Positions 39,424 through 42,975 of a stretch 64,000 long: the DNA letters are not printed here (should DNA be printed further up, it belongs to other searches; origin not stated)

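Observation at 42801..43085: Uncharacterised 94-aa Trp/Arg-rich ORF in the slot upstream of dnaE2, translationally coupled to it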

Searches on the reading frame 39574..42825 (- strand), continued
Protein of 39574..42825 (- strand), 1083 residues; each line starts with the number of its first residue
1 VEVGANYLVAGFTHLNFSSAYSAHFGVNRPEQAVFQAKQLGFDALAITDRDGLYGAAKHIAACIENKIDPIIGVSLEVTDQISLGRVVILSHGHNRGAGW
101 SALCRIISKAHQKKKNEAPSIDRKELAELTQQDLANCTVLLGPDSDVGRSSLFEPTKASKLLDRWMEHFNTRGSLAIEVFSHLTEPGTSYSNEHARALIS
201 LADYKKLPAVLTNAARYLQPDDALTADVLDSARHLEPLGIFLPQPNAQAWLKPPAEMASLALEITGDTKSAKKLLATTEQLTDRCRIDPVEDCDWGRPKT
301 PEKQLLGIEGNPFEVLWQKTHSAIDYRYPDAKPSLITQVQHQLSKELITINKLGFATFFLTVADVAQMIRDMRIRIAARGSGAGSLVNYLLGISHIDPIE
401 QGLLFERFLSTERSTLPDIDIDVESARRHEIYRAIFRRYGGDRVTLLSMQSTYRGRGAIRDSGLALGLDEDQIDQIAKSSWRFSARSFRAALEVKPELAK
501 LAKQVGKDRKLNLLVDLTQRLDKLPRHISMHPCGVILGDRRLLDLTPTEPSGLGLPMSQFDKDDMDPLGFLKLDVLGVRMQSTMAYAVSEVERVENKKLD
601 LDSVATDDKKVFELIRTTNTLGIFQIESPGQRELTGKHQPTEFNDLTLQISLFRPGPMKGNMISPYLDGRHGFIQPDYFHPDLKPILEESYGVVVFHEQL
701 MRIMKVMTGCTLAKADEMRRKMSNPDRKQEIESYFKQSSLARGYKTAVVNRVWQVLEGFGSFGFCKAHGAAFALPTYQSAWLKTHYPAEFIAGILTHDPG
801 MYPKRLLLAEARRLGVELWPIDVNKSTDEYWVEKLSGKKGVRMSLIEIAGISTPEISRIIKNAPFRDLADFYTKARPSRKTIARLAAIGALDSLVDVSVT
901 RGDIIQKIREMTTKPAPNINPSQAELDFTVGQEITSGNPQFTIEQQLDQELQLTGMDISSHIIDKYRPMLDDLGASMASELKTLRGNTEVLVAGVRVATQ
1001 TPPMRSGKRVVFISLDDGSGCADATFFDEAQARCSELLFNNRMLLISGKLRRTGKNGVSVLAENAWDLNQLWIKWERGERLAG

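Call 44: get_annotated_region(hit=H75, flank=2600)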
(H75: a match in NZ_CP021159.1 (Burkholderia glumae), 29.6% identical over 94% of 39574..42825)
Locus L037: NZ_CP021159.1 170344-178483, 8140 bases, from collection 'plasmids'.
description: Burkholderia glumae strain 411gr-6 plasmid unnamed1, complete sequence
organism: Burkholderia glumae (NCBI taxid 337)
taxonomy: Bacteria; Pseudomonadota; Betaproteobacteria; Burkholderiales; Burkholderiaceae; Burkholderia; Burkholderia glumae
host: -; source: Oryza sativa,Cell culture,USA rice field; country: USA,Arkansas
typing (MOB-suite, as given by PLSDB): conjugative; replicon rep_cluster_1467; relaxase MOBF; mating-pair formation MPF_F
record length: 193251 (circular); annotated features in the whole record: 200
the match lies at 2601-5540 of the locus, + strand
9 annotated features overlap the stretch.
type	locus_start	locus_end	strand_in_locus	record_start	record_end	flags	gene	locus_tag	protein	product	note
CDS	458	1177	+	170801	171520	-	imuA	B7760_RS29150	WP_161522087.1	translesion DNA synthesis-associated protein ImuA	GO:0051782 - negative regulation of cell division [Evidence IEA]; GO:0009432 - SOS response [Evidence IEA]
CDS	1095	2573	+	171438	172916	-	-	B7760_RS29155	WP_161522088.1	DNA polymerase Y family protein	-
CDS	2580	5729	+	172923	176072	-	-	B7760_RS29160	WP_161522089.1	error-prone DNA polymerase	-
CDS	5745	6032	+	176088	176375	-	-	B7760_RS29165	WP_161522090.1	hypothetical protein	-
CDS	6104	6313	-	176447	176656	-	-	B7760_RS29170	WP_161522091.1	hypothetical protein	-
CDS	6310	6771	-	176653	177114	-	-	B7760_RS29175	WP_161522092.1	hypothetical protein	-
CDS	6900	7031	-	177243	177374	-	-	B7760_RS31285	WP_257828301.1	hypothetical protein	-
CDS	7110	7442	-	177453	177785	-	-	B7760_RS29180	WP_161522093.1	H-NS histone family protein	-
CDS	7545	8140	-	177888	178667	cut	-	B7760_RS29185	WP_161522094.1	hypothetical protein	-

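Call 45: get_annotated_region(hit=H46, flank=2600)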
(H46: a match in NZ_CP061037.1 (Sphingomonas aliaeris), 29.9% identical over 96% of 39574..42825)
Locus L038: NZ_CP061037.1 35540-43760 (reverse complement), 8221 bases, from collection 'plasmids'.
description: Sphingomonas aliaeris strain DH-S5 plasmid punnamed2, complete sequence
organism: Sphingomonas aliaeris (NCBI taxid 2759526)
taxonomy: Bacteria; Pseudomonadota; Alphaproteobacteria; Sphingomonadales; Sphingomonadaceae; Sphingomonas; Sphingomonas aliaeris
host: -; source: whole organism,Pork steak,pork steak; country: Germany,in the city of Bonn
typing (MOB-suite, as given by PLSDB): non-mobilizable; mating-pair formation MPF_T
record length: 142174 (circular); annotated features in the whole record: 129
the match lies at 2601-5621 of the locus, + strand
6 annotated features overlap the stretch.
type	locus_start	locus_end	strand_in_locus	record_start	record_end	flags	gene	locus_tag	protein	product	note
CDS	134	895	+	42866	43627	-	-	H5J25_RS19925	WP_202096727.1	protein ImuA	-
CDS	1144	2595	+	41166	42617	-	-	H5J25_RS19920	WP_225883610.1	DNA polymerase Y family protein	-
CDS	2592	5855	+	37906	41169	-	-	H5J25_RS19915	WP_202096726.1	error-prone DNA polymerase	GO:0006260 - DNA replication [Evidence IEA]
CDS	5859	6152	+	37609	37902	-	-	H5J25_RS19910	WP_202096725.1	hypothetical protein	-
CDS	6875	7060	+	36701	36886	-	-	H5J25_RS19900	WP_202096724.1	hypothetical protein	-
CDS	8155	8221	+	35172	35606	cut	-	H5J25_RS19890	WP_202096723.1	PaaI family thioesterase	-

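Call 46: get_annotated_region(hit=H82, flank=2600)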
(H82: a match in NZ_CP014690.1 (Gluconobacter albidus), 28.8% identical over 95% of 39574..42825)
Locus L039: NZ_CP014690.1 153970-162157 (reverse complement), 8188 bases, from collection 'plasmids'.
description: Gluconobacter albidus strain TMW2.1191 plasmid pGS1191_1, complete sequence
organism: Gluconobacter albidus (NCBI taxid 318683)
taxonomy: Bacteria; Pseudomonadota; Alphaproteobacteria; Rhodospirillales; Acetobacteraceae; Gluconobacter; Gluconobacter albidus
host: -; source: water kefir; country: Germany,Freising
typing (MOB-suite, as given by PLSDB): conjugative; relaxase MOBF; mating-pair formation MPF_I
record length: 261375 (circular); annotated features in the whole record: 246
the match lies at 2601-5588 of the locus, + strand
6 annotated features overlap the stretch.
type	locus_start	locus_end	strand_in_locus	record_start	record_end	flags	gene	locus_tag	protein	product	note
CDS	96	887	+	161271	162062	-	-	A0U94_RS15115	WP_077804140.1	hypothetical protein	-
CDS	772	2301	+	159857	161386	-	-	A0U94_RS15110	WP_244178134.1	DNA polymerase Y family protein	-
CDS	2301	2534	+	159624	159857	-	-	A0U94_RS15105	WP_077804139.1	hypothetical protein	-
CDS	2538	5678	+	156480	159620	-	-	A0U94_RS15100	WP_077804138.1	error-prone DNA polymerase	GO:0006260 - DNA replication [Evidence IEA]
CDS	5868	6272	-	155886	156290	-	-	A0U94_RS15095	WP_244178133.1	hypothetical protein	-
CDS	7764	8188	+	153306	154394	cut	-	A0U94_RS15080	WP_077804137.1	CHAT domain-containing protein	-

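Call 47: get_annotated_region(hit=H84, flank=2600)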
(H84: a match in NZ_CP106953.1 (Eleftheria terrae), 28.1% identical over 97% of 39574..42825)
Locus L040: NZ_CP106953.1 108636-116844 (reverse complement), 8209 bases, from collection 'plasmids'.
description: Eleftheria terrae strain P9846-PB plasmid unnamed2
organism: Eleftheria terrae (NCBI taxid 1597781)
taxonomy: Bacteria; Pseudomonadota; Betaproteobacteria; Burkholderiales; ; Eleftheria; Eleftheria terrae
host: -; source: soil sample,soil; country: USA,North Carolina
typing (MOB-suite, as given by PLSDB): mobilizable; relaxase MOBP
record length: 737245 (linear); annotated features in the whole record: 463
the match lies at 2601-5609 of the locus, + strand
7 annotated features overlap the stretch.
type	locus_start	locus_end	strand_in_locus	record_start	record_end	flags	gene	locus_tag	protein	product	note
CDS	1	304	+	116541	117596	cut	-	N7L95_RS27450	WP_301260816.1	alpha/beta hydrolase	-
CDS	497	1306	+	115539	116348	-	imuA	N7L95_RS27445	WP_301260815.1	translesion DNA synthesis-associated protein ImuA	GO:0051782 - negative regulation of cell division [Evidence IEA]; GO:0009432 - SOS response [Evidence IEA]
CDS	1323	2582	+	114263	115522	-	-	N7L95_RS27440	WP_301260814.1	DNA polymerase Y family protein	-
CDS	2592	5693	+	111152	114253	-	-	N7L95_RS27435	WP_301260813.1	error-prone DNA polymerase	-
CDS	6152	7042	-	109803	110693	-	-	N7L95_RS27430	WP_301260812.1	MerR family transcriptional regulator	GO:0006355 - regulation of DNA-templated transcription [Evidence IEA]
CDS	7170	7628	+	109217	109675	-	-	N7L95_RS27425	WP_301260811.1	fasciclin domain-containing protein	-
CDS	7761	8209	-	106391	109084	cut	-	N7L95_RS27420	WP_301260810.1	hypothetical protein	-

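Call 48: get_annotated_region(hit=H42, flank=2600)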
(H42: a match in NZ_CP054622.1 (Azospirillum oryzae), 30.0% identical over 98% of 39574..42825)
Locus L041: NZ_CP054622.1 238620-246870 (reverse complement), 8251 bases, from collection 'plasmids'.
description: Azospirillum oryzae strain KACC 14407 plasmid unnamed7, complete sequence
organism: Azospirillum oryzae (NCBI taxid 286727)
taxonomy: Bacteria; Pseudomonadota; Alphaproteobacteria; Rhodospirillales; Azospirillaceae; Azospirillum; Azospirillum oryzae
host: -; source: cell culture,soil; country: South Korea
typing (MOB-suite, as given by PLSDB): mobilizable; relaxase MOBH
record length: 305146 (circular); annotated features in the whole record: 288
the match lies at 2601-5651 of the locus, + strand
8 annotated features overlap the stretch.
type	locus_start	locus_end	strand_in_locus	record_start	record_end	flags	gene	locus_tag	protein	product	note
CDS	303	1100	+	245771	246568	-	-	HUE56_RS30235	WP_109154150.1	damage-inducible protein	-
CDS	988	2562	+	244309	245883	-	-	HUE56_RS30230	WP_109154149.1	DNA polymerase Y family protein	-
CDS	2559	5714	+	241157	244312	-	-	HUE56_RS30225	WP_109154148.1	error-prone DNA polymerase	-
CDS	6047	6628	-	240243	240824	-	-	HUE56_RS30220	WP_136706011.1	hypothetical protein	-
CDS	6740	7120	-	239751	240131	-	-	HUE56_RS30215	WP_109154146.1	hypothetical protein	-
CDS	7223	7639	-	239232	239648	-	-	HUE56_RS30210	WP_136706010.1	hypothetical protein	-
CDS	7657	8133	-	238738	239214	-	-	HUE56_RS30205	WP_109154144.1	hypothetical protein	-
CDS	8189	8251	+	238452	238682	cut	-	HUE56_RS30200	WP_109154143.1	hypothetical protein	-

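Call 49: get_annotated_region(hit=H72, flank=2600)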
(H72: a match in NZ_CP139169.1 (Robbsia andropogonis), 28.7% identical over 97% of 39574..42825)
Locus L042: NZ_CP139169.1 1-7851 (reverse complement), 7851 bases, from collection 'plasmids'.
description: Robbsia andropogonis strain BLB1 plasmid p1, complete sequence
organism: Robbsia andropogonis (NCBI taxid 28092)
taxonomy: Bacteria; Pseudomonadota; Betaproteobacteria; Burkholderiales; Burkholderiaceae; Robbsia; Robbsia andropogonis
host: -; source: Areca catechu; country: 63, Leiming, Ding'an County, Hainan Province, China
typing (MOB-suite, as given by PLSDB): mobilizable; relaxase MOBP
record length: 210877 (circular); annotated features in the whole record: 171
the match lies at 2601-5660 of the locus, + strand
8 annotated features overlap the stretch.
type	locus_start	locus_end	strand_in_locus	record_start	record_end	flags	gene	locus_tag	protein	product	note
CDS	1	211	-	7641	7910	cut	-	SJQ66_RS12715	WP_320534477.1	hypothetical protein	-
CDS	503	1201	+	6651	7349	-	imuA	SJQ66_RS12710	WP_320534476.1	translesion DNA synthesis-associated protein ImuA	GO:0051782 - negative regulation of cell division [Evidence IEA]; GO:0009432 - SOS response [Evidence IEA]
CDS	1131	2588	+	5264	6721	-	-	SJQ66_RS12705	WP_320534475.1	DNA polymerase Y family protein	-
CDS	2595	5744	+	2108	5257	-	-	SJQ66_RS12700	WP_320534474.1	error-prone DNA polymerase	-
CDS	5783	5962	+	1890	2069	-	-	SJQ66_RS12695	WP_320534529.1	H-NS histone family protein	-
CDS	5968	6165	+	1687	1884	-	-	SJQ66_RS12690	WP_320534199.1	hypothetical protein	-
CDS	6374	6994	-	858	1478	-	-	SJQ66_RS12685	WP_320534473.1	hypothetical protein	-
CDS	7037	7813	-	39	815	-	-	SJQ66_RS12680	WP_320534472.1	hypothetical protein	-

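Call 52: search_solved_structures(query=L032:2922-4439:+, max_evalue=0.01)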
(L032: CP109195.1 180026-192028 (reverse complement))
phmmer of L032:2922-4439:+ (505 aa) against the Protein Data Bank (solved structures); distinct sequences matched with E-value up to 0.01: 3.
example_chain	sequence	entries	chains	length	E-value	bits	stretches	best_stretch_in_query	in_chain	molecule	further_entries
3gqc_A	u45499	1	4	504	0.00023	23.3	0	175-225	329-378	DNA repair protein REV1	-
7yll_A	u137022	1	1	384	0.00037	22.6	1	158-307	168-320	DNA polymerase IV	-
4irc_F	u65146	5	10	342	0.0016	20.5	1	33-220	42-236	DNA polymerase IV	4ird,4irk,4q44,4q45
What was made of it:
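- Tried and rejected: ImuB itself has no solved structure (call 52).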

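Call 90: predict_structure(alignment_id=A5)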
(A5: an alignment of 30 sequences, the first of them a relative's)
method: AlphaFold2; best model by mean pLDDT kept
length: 503 residues; sequences in the alignment: 30
mean_pLDDT: 48.0   pTM: 0.29
mean pLDDT of the five models: 48.0, 47.4, 45.4, 43.5, 41.2
residues with pLDDT >= 90: 2; 70-90: 95; 50-70: 94; < 50: 312
segments of 3 or more residues with pLDDT < 50: 1-14, 28-173, 205-239, 343-414, 423-426, 450-465, 483-503
pLDDT, mean of each block of 10 residues (from residue 1): 29 47 51 35 37 39 37 36 40 31 30 33 39 34 31 32 39 54 55 64 45 37 36 34 83 81 86 78 79 75 63 74 74 71 35 26 23 23 32 32 38 54 52 72 59 41 53 69 45 36 39
secondary structure, 60 per line:
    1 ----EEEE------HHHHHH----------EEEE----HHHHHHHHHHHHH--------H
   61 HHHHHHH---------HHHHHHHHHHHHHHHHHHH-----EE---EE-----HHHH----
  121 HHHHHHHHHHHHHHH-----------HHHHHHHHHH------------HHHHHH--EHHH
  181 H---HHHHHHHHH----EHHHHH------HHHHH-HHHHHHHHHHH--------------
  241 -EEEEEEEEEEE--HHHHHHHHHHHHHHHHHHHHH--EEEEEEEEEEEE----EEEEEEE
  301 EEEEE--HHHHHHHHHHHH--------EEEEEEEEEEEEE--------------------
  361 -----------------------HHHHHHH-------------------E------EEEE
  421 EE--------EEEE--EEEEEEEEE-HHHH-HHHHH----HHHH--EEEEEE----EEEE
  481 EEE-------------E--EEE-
elements in order: E5-8 H15-20 E31-34 H39-51 H60-67 H77-95 H113-116 H121-135 H147-156 H169-174 H178-181 H185-193 H199-203 H210-214 H216-226 E242-252 H255-275 E278-289 E294-305 H308-319 E328-340 H384-390 E417-422 E431-434 E437-445 H447-450 H452-456 H461-464 E467-472 E477-483 E500-502
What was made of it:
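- My AF2 model of a full-length ImuB was too poor (pLDDT 48) to compare folds (call 90).
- Tried and rejected: The AF2 model built from them was poor (pLDDT 48; call 90), so the comparison failed.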
